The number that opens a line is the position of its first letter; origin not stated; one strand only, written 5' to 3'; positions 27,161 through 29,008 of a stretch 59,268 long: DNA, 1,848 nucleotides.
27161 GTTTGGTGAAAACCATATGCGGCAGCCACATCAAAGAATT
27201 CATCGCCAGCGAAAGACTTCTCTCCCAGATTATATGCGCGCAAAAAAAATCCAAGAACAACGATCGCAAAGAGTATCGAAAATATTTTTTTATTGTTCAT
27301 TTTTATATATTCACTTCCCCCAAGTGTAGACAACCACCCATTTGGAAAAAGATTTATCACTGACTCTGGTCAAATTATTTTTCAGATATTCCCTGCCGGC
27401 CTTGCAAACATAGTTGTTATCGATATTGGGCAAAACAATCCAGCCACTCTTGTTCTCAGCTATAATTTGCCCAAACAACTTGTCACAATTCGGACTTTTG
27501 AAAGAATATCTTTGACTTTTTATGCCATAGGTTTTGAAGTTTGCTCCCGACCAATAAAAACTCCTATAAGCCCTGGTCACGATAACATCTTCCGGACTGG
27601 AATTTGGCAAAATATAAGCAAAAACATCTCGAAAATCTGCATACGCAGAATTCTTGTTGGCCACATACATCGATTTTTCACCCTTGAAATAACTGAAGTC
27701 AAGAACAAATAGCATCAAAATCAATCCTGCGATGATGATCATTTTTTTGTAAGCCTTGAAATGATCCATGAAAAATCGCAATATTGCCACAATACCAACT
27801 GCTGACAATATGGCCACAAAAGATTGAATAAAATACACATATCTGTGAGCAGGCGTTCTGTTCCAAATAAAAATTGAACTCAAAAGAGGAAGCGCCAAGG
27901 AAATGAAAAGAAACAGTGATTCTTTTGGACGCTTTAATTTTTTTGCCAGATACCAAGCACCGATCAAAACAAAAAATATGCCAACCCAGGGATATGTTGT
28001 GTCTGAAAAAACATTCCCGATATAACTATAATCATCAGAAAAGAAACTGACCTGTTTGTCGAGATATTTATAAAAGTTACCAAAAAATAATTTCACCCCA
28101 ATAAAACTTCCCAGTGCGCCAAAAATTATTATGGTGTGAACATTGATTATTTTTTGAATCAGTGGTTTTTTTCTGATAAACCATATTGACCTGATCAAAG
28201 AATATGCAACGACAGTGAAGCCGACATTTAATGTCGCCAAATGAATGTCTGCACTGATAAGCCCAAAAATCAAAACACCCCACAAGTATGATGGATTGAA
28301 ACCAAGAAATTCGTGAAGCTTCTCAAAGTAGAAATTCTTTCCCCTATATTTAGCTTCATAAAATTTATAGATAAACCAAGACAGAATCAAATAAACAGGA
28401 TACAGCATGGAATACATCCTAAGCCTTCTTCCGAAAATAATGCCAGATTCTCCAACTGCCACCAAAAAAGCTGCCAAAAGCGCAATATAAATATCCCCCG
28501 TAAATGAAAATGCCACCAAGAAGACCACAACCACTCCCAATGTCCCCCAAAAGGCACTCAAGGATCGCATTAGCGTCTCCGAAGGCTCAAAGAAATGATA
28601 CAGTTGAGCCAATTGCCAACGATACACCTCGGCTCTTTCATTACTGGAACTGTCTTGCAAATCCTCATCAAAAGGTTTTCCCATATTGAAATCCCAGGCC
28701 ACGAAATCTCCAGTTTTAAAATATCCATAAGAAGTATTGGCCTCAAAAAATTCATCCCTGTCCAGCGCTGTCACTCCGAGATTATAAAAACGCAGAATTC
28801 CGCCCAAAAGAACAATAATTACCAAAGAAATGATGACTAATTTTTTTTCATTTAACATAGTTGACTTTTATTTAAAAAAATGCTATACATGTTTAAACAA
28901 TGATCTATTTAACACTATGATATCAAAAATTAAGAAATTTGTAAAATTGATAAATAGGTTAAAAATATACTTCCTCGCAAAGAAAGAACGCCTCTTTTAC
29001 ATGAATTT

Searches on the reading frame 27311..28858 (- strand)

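Call 32: search_protein_families(library=pfam, proteins=[window:27311-28858:-], max_evalue=0.001)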
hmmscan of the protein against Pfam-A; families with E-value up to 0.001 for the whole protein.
window:27311-28858:- (515 aa): 0 families

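Call 78: search_protein_families(library=pfam, proteins=[window:27311-28858:-], max_evalue=1)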
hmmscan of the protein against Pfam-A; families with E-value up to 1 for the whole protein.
window:27311-28858:- (515 aa): 1 family
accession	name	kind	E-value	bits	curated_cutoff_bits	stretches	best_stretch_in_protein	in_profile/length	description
PF09834.14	DUF2061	-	0.017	15.9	23.1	1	103-132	6-35/52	Predicted membrane protein (DUF2061)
